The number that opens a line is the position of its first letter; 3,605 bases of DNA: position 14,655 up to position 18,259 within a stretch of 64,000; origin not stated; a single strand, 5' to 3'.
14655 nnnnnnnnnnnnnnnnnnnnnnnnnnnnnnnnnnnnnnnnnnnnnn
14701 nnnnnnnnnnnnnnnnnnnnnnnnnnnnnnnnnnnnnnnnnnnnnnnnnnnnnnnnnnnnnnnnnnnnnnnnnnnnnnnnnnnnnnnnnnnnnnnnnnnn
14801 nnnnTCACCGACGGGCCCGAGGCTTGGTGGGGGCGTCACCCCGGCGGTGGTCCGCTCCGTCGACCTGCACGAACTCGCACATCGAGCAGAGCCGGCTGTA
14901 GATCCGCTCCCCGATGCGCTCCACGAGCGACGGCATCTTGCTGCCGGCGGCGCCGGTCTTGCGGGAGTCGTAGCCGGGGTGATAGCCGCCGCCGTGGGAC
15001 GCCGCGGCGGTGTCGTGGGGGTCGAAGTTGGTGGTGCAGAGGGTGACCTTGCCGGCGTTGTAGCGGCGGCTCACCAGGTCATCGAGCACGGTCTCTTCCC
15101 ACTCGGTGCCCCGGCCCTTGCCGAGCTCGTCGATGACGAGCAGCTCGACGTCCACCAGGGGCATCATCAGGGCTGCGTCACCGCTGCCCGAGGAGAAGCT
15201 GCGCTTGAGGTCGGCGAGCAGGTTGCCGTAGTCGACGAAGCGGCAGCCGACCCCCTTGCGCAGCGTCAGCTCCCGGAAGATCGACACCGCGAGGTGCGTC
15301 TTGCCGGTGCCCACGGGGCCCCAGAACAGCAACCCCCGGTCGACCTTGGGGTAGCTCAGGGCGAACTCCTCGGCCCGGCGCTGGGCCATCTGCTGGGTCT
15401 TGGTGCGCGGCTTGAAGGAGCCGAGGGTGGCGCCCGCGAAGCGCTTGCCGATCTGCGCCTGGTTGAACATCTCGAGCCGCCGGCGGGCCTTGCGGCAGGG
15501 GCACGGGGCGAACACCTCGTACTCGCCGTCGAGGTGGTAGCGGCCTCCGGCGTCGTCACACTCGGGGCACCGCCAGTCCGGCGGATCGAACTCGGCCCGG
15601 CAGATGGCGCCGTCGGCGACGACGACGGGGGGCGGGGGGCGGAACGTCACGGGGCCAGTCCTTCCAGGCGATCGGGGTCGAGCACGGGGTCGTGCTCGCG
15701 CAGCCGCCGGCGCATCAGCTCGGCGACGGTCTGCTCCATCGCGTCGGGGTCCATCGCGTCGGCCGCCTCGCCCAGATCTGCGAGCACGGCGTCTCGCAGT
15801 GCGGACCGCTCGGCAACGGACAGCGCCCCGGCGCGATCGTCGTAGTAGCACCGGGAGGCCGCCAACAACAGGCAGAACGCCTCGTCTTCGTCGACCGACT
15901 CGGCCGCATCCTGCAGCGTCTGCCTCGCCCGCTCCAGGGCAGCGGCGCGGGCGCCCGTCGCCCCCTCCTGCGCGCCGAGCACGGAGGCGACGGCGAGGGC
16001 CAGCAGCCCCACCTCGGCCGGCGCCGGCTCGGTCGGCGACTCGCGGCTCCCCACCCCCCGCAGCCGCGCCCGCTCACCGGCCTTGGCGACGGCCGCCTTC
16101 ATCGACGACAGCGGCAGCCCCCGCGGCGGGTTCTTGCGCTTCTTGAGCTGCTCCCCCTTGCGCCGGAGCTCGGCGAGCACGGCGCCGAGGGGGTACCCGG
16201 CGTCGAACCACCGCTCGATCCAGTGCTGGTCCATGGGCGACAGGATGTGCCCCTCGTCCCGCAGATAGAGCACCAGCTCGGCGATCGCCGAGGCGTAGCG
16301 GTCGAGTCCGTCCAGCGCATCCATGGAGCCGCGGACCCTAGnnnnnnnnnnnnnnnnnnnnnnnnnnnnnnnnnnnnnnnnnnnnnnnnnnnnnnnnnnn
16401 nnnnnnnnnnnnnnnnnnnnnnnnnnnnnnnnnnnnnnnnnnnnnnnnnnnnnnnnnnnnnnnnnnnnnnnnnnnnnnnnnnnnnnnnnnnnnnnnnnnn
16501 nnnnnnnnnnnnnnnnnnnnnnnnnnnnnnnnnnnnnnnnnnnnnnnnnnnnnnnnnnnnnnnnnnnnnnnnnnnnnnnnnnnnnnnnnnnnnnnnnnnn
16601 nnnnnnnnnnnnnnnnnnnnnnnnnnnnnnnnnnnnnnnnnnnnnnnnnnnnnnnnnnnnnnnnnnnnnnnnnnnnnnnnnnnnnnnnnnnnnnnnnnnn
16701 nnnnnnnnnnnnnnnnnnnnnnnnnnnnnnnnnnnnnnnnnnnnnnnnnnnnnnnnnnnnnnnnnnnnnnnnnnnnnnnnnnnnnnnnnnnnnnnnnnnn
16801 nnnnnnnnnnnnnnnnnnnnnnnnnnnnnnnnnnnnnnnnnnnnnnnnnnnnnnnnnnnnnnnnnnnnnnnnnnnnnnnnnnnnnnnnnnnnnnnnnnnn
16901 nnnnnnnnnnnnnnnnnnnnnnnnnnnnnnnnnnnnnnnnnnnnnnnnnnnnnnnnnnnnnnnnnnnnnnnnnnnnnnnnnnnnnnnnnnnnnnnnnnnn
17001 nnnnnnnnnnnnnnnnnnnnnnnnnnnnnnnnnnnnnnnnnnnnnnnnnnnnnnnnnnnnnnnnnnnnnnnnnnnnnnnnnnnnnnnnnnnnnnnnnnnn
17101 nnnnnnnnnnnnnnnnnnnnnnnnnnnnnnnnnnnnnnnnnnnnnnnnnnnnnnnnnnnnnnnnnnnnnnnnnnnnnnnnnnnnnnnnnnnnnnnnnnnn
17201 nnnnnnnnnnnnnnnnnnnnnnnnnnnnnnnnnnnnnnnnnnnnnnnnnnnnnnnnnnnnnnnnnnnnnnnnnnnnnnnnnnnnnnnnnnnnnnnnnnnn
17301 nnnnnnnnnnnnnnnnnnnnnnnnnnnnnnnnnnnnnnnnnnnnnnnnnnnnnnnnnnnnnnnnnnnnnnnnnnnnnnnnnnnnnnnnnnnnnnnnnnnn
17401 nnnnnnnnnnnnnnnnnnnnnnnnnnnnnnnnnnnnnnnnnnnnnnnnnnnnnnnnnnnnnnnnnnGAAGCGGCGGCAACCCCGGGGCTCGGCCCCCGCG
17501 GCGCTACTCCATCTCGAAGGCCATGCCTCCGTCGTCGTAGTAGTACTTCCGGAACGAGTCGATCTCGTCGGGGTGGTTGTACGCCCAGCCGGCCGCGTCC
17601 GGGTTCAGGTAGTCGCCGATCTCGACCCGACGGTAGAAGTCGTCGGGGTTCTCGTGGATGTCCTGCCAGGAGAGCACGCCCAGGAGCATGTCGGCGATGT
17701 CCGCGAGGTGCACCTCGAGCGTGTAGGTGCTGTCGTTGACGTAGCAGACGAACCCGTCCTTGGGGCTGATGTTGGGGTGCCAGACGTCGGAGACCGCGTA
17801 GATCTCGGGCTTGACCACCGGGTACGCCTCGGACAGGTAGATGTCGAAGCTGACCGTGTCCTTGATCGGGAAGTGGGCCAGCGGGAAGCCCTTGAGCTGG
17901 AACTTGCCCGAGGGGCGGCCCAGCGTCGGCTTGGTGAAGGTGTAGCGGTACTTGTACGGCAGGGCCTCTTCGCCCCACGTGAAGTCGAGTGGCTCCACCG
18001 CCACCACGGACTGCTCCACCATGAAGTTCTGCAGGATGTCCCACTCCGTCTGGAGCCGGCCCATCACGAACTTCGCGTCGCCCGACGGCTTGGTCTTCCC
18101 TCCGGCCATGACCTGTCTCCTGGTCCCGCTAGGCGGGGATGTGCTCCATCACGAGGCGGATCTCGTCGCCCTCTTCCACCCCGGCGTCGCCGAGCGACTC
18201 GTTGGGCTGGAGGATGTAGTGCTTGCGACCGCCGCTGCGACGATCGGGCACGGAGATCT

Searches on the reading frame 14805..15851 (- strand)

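Call 4: search_protein_families(library=pfam, proteins=[window:14805-15851:-], max_evalue=0.01)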
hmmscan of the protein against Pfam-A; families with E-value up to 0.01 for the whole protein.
window:14805-15851:- (348 aa): 4 families
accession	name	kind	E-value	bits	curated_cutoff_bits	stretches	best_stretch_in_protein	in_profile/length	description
PF01695.23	IstB_IS21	-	3.1e-15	56.7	24.1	1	122-273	45-192/238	IstB-like ATP binding protein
PF03969.22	AFG1_ATPase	-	8e-06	25.5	27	1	170-278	60-168/361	AFG1-like ATPase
PF04851.21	ResIII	-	0.00077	19.9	22.5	1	148-200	4-52/164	Type III restriction enzyme, res subunit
PF00004.35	AAA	-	0.0018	19.2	21.2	1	174-209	1-32/131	ATPase family associated with various cellular activities (AAA)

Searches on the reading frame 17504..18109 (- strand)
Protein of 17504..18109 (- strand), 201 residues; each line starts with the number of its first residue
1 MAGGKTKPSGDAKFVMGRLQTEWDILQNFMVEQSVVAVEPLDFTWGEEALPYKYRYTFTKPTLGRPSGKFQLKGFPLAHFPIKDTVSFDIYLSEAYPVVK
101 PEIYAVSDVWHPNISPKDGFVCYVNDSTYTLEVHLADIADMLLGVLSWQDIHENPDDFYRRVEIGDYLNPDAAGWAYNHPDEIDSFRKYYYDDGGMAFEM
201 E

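Call 4: search_protein_families(library=pfam, proteins=[window:17504-18109:-], max_evalue=0.01)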
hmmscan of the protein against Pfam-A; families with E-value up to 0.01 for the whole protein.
window:17504-18109:- (201 aa): 2 families
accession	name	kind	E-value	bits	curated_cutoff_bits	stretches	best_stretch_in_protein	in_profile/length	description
PF00179.31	UQ_con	-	1.5e-05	25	27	1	87-134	48-96/140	Ubiquitin-conjugating enzyme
PF12217.14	End_beta_propel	-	0.0078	15.6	24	1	123-172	143-191/367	Catalytic beta propeller domain of bacteriophage endosialidase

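Call 42: search_protein_families(library=padloc, proteins=[window:17504-18109:-], max_evalue=0.01)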
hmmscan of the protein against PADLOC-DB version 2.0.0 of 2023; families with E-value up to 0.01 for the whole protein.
window:17504-18109:- (201 aa): 1 family
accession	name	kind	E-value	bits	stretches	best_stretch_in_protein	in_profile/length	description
PDLC00837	E1-E2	-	0.0025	14.6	1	85-132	47-96/593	E1-E2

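Call 56: search_protein_families(library=phrogs, proteins=[window:17504-18109:-], max_evalue=0.01)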
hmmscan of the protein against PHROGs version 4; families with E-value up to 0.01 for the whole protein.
window:17504-18109:- (201 aa): 0 families

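Call 87: search_solved_structures(query=window:17504-18109:-, max_evalue=1, show_alignments=2)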
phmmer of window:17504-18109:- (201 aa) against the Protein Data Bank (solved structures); distinct sequences matched with E-value up to 1: 75 (the best 60 are shown).
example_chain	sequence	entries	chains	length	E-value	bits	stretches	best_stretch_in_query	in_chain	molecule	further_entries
2bep_A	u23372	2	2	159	0.0014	21.6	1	87-123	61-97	UBIQUITIN-CONJUGATING ENZYME E2-25 KDA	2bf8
6if1_A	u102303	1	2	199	0.0021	21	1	87-123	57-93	Ubiquitin-conjugating enzyme E2 K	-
3k9o_A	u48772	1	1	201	0.0021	21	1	87-123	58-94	Ubiquitin-conjugating enzyme E2 K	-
7myh_A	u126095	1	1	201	0.0021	21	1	87-123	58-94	Ubiquitin-conjugating enzyme E2 K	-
1yla_A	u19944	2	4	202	0.0021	21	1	87-123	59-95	Ubiquitin-conjugating enzyme E2-25 kDa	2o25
3k9p_A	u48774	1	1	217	0.0024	20.9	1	87-123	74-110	Ubiquitin-conjugating enzyme E2 K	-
3e46_A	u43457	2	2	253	0.0032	20.4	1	88-123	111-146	Ubiquitin-conjugating enzyme E2-25 kDa | Ubiquitin-conjugating enzyme E2 K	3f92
2f4z_A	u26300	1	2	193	0.0044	20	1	87-123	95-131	TgTwinScan_2721 - E2 domain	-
2pwq_A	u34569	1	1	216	0.0073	19.2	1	90-123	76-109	Ubiquitin conjugating enzyme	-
1yf9_A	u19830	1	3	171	0.0092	18.9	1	86-174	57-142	Ubiquitin carrier protein 4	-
3o2u_A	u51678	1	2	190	0.015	18.2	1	84-123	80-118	NEDD8-conjugating enzyme UBC12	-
2z5d_A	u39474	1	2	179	0.015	18.2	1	90-146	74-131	Ubiquitin-conjugating enzyme E2 H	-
4onl_B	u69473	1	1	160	0.026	17.4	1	85-123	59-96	Ubiquitin-conjugating enzyme E2 N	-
3fn1_B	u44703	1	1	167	0.027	17.4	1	84-123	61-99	NEDD8-conjugating enzyme UBE2F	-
2edi_A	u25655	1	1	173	0.03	17.3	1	85-122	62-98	NEDD8-conjugating enzyme UBE2F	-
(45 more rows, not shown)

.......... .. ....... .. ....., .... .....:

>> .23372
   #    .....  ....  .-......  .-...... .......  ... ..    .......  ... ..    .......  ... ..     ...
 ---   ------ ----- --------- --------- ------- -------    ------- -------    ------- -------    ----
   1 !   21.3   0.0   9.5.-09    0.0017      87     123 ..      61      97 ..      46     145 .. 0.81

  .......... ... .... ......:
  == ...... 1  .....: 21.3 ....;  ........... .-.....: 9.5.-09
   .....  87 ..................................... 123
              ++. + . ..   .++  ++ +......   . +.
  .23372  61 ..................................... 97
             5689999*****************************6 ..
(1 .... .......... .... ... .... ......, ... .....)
